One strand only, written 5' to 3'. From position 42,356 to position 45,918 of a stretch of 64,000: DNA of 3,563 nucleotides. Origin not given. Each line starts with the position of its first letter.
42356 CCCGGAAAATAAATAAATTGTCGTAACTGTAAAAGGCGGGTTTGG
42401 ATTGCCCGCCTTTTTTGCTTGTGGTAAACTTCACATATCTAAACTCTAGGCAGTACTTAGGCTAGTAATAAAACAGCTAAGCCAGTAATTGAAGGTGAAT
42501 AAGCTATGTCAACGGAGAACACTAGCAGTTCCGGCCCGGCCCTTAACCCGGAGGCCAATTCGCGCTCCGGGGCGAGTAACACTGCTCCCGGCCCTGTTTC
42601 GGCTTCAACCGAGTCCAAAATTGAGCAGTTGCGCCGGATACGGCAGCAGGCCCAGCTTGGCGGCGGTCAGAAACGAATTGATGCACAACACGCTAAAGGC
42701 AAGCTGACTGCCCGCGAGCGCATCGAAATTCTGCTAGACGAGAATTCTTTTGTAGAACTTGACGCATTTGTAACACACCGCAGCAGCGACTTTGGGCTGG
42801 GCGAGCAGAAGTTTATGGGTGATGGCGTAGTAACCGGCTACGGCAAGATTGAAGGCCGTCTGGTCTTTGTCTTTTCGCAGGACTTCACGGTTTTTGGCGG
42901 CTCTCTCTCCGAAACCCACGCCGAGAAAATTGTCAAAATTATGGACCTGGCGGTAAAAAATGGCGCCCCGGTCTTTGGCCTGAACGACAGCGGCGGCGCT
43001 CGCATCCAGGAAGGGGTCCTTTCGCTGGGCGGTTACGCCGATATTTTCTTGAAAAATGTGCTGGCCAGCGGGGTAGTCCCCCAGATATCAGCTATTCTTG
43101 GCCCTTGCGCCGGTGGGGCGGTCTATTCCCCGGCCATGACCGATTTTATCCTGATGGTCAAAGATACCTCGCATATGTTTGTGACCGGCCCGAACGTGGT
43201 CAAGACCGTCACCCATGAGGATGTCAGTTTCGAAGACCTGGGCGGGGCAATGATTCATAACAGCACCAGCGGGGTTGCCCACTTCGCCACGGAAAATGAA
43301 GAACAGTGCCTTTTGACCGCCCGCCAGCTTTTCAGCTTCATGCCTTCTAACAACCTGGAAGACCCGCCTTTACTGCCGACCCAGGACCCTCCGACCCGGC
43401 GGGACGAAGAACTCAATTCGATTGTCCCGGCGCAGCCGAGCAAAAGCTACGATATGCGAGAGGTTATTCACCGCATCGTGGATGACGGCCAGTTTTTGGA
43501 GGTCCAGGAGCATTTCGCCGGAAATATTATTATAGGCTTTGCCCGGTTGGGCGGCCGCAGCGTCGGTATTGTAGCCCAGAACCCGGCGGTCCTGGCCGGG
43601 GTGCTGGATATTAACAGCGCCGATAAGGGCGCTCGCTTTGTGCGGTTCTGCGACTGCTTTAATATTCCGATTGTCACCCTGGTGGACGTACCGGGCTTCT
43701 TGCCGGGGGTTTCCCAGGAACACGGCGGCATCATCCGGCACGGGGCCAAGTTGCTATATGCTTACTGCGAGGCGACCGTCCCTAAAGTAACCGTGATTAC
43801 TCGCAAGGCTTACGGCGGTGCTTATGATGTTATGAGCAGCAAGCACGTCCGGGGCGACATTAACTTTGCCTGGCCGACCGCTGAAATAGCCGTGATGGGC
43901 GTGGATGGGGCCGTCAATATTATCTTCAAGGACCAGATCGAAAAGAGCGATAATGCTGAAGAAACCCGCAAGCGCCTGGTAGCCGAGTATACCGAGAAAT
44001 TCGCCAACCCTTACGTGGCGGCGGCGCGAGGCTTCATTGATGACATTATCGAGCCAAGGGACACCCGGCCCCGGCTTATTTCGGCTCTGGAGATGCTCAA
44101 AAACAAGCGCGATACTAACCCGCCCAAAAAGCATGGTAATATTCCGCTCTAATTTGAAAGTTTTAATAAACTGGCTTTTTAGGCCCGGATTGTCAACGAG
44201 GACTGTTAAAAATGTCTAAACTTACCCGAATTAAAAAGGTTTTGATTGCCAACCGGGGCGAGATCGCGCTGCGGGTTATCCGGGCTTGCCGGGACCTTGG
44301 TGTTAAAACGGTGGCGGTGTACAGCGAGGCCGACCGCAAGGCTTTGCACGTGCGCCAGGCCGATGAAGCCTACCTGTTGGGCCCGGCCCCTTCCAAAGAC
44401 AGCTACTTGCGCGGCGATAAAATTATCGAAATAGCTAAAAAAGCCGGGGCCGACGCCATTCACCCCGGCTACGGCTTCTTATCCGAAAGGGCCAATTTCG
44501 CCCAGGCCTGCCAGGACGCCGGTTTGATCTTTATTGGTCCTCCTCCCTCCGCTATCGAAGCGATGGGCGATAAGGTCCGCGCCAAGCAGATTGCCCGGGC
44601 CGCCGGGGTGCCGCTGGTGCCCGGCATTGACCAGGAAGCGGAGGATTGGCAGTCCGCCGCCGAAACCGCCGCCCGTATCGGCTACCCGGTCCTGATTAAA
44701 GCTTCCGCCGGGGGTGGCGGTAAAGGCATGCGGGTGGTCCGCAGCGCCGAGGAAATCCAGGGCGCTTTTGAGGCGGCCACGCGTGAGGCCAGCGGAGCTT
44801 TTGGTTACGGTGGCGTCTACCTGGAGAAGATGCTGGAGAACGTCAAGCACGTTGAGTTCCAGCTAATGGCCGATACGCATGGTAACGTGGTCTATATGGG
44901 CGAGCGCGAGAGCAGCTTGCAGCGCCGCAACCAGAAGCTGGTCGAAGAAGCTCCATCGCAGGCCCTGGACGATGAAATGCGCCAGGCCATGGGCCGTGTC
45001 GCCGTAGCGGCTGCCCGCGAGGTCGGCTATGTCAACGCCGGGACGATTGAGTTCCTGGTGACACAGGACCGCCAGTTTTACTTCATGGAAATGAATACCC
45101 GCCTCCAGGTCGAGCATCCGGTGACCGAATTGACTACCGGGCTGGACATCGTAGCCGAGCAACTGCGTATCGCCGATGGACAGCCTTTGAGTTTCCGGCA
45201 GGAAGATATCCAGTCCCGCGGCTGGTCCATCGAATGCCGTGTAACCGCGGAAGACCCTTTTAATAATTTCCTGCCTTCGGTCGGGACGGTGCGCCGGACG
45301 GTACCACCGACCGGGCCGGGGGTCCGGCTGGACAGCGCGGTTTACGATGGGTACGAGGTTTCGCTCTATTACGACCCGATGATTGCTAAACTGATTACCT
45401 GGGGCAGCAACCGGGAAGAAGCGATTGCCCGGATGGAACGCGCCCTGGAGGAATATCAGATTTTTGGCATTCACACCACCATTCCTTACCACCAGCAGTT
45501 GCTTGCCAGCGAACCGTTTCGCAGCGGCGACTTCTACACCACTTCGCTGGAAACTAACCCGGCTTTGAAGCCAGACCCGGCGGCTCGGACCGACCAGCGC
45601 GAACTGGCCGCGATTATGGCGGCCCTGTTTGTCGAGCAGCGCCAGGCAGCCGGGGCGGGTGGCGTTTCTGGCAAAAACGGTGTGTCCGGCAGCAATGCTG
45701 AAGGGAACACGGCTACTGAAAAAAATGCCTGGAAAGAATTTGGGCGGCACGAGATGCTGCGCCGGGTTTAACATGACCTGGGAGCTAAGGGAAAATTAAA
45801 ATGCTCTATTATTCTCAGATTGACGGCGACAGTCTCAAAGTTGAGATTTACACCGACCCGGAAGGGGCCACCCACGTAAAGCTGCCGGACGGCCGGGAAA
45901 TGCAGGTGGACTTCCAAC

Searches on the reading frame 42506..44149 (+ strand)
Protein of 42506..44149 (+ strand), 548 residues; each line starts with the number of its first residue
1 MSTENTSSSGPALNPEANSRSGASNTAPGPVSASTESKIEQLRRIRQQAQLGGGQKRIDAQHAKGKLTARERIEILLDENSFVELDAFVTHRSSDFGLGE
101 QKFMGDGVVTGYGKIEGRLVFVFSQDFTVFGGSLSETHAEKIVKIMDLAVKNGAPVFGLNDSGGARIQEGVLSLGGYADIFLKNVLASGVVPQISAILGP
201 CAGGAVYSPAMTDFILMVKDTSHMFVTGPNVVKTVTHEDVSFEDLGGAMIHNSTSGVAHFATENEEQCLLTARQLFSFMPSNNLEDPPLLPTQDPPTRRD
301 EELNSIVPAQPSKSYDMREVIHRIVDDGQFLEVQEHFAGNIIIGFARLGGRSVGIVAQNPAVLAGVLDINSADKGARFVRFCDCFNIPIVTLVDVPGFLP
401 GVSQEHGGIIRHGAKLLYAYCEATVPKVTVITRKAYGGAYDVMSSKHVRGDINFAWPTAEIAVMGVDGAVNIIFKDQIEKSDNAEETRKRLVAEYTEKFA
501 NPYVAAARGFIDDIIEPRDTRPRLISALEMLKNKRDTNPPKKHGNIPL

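Call 55: search_protein_families(library=pfam, proteins=[window:42506-44149:+])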
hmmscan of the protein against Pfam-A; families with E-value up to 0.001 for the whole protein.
window:42506-44149:+ (548 aa): 2 families
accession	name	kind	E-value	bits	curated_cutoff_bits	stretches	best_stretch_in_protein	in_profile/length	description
PF01039.27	Carboxyl_trans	-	1.1e-204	681.1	22.3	1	61-546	2-493/493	Carboxyl transferase domain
PF03255.19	ACCA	-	8.8e-12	45.2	23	1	372-486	133-243/310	Acetyl co-enzyme A carboxylase carboxyltransferase-like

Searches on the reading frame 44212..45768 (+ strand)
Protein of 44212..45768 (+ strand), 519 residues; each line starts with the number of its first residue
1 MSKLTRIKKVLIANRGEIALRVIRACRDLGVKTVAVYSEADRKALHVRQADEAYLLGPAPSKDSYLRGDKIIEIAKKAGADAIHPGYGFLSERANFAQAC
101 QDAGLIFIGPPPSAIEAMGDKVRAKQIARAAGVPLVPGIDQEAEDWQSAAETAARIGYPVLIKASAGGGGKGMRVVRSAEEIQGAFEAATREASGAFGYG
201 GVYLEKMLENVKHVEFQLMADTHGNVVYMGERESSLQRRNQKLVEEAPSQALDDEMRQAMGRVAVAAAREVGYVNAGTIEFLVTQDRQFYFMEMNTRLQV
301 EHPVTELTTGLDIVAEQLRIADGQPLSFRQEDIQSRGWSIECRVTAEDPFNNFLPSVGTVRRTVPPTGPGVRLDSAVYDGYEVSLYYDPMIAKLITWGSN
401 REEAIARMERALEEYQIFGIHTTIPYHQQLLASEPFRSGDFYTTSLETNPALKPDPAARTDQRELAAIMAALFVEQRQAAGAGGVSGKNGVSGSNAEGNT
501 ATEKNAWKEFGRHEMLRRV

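Call 55: search_protein_families(library=pfam, proteins=[window:44212-45768:+])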
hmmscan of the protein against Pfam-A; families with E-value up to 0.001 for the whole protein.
window:44212-45768:+ (519 aa): 7 families
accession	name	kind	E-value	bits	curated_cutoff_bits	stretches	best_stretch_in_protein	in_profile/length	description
PF02786.22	CPSase_L_D2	-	7.6e-78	261.3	19.8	1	120-327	1-209/211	Carbamoyl-phosphate synthase L chain, ATP binding domain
PF00289.28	Biotin_carb_N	-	1.1e-49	167.9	25.5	1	7-115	2-110/110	Biotin carboxylase, N-terminal domain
PF02785.25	Biotin_carb_C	-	5.4e-41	139.5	32.4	1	341-447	1-107/108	Biotin carboxylase C-terminal domain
PF02222.28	ATP-grasp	-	2.5e-11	44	27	1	143-297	16-162/179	ATP-grasp domain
PF07478.18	Dala_Dala_lig_C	-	4.5e-10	39.8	24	1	129-296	3-174/204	D-ala D-ala ligase C-terminus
PF13549.11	ATP-grasp_5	-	0.00068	19.5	27.6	0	121-248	12-147/221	ATP-grasp domain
PF14397.11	ATPgrasp_ST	-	0.00097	18.9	31.4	0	113-181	14-84/278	Sugar-transfer associated ATP-grasp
